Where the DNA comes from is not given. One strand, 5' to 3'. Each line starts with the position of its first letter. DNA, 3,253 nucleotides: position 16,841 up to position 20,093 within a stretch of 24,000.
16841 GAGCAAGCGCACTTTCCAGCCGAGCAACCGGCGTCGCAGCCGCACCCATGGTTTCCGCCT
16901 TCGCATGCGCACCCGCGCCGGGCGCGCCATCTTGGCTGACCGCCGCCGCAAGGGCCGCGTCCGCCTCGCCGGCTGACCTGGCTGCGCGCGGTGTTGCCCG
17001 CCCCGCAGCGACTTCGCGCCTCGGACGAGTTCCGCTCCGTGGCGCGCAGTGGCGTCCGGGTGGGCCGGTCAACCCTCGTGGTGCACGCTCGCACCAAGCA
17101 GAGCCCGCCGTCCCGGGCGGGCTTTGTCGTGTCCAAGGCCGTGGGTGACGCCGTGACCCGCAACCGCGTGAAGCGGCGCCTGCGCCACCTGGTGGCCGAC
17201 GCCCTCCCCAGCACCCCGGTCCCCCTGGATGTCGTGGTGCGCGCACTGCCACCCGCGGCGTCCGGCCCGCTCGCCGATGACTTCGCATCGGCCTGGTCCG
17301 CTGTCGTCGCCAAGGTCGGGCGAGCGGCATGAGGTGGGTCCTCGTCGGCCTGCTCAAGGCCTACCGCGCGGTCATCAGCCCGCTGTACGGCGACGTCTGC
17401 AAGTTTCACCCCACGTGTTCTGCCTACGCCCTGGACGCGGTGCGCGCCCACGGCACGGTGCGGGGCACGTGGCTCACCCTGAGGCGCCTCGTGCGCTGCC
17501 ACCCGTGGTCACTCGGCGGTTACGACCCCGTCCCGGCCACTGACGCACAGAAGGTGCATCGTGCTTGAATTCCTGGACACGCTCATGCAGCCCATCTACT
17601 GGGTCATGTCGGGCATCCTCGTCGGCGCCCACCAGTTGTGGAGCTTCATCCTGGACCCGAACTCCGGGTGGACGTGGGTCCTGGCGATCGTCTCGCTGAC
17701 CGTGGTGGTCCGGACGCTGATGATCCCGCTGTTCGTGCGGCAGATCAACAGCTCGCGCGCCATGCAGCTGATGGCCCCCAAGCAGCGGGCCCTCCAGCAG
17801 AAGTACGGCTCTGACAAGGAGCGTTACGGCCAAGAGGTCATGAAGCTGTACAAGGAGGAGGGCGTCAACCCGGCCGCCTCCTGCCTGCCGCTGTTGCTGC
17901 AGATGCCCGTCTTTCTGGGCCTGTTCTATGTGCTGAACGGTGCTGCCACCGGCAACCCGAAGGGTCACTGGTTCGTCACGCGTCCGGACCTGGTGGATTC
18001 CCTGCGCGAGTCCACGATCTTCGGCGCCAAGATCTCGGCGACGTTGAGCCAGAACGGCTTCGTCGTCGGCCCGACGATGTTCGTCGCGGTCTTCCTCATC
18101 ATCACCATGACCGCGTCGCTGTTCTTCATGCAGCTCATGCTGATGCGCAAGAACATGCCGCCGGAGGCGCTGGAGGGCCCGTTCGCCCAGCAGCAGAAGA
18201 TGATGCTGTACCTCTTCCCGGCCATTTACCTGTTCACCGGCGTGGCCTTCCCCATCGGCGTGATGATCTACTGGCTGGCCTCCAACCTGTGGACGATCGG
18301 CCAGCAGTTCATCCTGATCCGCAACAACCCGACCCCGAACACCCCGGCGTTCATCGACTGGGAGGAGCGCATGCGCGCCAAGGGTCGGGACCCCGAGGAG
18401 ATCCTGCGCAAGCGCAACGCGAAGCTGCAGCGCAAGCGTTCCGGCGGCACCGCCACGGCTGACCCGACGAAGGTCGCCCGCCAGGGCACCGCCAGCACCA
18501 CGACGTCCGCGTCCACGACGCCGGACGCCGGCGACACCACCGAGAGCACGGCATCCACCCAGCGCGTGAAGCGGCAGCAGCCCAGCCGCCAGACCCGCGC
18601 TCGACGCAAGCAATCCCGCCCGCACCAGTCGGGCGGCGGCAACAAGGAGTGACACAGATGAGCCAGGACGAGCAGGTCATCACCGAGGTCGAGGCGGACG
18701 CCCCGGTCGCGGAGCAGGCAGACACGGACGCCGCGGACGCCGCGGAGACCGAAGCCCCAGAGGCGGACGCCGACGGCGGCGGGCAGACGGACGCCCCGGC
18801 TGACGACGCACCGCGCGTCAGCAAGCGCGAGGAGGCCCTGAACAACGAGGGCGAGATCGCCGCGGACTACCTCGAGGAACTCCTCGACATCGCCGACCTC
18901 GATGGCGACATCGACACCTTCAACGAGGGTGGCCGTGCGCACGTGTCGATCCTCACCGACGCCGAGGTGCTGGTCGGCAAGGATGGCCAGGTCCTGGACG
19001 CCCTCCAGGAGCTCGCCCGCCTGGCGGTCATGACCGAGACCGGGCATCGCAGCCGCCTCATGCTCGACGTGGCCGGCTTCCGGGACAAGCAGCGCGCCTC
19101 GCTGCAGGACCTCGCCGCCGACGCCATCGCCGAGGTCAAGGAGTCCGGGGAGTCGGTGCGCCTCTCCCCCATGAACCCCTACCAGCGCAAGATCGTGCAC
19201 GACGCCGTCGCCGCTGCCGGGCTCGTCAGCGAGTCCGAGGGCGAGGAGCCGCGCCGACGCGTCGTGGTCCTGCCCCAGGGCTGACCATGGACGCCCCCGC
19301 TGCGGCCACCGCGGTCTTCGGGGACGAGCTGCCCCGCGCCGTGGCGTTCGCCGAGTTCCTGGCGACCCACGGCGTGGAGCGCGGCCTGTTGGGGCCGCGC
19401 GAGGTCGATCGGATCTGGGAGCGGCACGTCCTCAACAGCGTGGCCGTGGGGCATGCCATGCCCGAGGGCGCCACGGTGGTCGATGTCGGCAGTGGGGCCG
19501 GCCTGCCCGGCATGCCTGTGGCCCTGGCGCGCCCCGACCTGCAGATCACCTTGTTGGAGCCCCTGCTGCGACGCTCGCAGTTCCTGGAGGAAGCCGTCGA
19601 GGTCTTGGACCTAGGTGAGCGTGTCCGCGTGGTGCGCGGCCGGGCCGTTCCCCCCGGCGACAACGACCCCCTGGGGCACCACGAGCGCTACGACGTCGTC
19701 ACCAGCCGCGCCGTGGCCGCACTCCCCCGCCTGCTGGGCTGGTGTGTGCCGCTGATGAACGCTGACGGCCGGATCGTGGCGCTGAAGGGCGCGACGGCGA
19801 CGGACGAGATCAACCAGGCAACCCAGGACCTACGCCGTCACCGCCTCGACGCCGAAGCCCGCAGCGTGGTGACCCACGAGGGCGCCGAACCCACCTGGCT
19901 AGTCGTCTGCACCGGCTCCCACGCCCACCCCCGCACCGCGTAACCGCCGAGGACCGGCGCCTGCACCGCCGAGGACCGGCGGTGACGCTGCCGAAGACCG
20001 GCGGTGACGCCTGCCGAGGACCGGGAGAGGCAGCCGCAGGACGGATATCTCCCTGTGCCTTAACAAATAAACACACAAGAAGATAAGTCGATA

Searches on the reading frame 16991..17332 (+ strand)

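Call 75: search_protein_families(library=pfam, proteins=[window:16991-17332:+], max_evalue=0.001)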
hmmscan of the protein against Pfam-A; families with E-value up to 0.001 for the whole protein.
window:16991-17332:+ (113 aa): 1 family
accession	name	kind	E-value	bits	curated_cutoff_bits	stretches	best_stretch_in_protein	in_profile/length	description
PF00825.24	Ribonuclease_P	-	4.7e-24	85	22.3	1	2-92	1-92/109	Ribonuclease P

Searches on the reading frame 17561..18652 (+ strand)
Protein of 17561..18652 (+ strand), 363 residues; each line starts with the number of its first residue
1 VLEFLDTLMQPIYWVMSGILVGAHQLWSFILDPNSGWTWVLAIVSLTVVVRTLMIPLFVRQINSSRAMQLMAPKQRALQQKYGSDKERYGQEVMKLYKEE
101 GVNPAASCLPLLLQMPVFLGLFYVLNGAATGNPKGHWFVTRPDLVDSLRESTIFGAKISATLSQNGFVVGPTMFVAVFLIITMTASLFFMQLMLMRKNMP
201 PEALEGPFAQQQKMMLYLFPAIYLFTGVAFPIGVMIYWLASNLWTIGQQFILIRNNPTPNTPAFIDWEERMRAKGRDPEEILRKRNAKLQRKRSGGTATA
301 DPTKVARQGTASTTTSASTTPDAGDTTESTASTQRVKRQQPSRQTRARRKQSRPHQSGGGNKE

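Call 7: search_protein_families(library=ncbifam, proteins=[window:17561-18652:+])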
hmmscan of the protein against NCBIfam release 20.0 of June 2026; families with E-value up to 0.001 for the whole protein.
window:17561-18652:+ (363 aa): 22 families
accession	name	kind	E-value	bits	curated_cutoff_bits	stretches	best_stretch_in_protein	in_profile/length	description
NF002350.0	PRK01315.1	equivalog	1.1e-130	435.5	282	1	2-352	5-325/329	membrane protein insertase YidC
NF002899.0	PRK03449.1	equivalog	4.1e-61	207.1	276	1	10-350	3-350/359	membrane protein insertase YidC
TIGR03592.1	yidC_oxa1_cterm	subfamily_domain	6.3e-59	199.2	84.3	1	38-253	1-190/191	membrane protein insertase YidC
NF002353.0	PRK01318.1-4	equivalog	3.9e-34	118.3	365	1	41-258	379-578/596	membrane protein insertase YidC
NF002351.0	PRK01318.1-1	equivalog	1.6e-33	116.3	740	2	38-128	352-442/545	membrane protein insertase YidC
NF002357.0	PRK01318.2-4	equivalog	7.6e-31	107.4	479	2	38-128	334-424/532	membrane protein insertase YidC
NF002803.0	PRK02944.1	equivalog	6.7e-29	101.1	377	2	38-125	58-149/255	YidC family membrane integrase SpoIIIJ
NF002352.0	PRK01318.1-3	equivalog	1e-27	97.5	447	1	38-125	371-458/562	membrane protein insertase YidC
NF002734.0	PRK02654.1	equivalog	1e-27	97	324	2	39-128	27-119/384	membrane protein insertase YidC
NF001300.0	PRK00247.1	equivalog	7.7e-27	94.6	375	2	16-126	9-124/429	membrane protein insertase YidC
NF002359.0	PRK01318.2-6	equivalog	5.2e-26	91.1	600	1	37-252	378-577/624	membrane protein insertase YidC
NF002168.0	PRK01001.1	equivalog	7.5e-26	90.7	670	1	38-252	575-774/795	membrane protein insertase YidC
NF002358.0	PRK01318.2-5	equivalog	1.1e-25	90.4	605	1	38-252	340-535/545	membrane protein insertase YidC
NF002355.0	PRK01318.2-2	equivalog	4.6e-25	88.1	891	1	38-254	396-595/602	membrane protein insertase YidC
NF002356.0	PRK01318.2-3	equivalog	2.7e-23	82.2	460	1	38-253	372-572/627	membrane protein insertase YidC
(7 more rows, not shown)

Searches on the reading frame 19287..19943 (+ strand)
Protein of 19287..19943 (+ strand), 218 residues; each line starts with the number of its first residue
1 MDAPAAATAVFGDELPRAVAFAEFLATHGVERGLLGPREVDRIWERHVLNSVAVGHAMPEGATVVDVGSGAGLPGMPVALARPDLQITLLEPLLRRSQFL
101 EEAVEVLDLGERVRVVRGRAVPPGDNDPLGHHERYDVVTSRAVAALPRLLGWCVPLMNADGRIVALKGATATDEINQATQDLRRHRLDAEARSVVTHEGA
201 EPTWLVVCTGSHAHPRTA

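Call 7: search_protein_families(library=ncbifam, proteins=[window:19287-19943:+])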
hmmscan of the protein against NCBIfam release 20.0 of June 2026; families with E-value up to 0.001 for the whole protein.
window:19287-19943:+ (218 aa): 3 families
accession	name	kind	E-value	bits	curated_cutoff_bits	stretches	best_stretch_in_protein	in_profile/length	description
TIGR00138.1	rsmG_gidB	equivalog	2.9e-34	118.3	99.5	1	20-185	3-162/183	16S rRNA (guanine(527)-N(7))-methyltransferase RsmG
NF006138.0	PRK08287.1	equivalog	0.00027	20.8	210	1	61-186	32-148/189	decarboxylating cobalt-precorrin-6B (C(15))-methyltransferase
TIGR02469.1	CbiT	equivalog_domain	0.00068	19.9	78.3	0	59-165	18-120/124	precorrin-6Y C5,15-methyltransferase (decarboxylating) subunit CbiT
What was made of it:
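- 19287..19943 (+): rsmG (16S rRNA m7G527 methyltransferase). Array A starts at its stop codon. call 7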

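Call 11: find_encoding_contigs(protein=window:19287-19943:+, flank=10000, max_places=6)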
Protein window:19287-19943:+ (218 aa): no gene with exactly this product is on record in the collection.
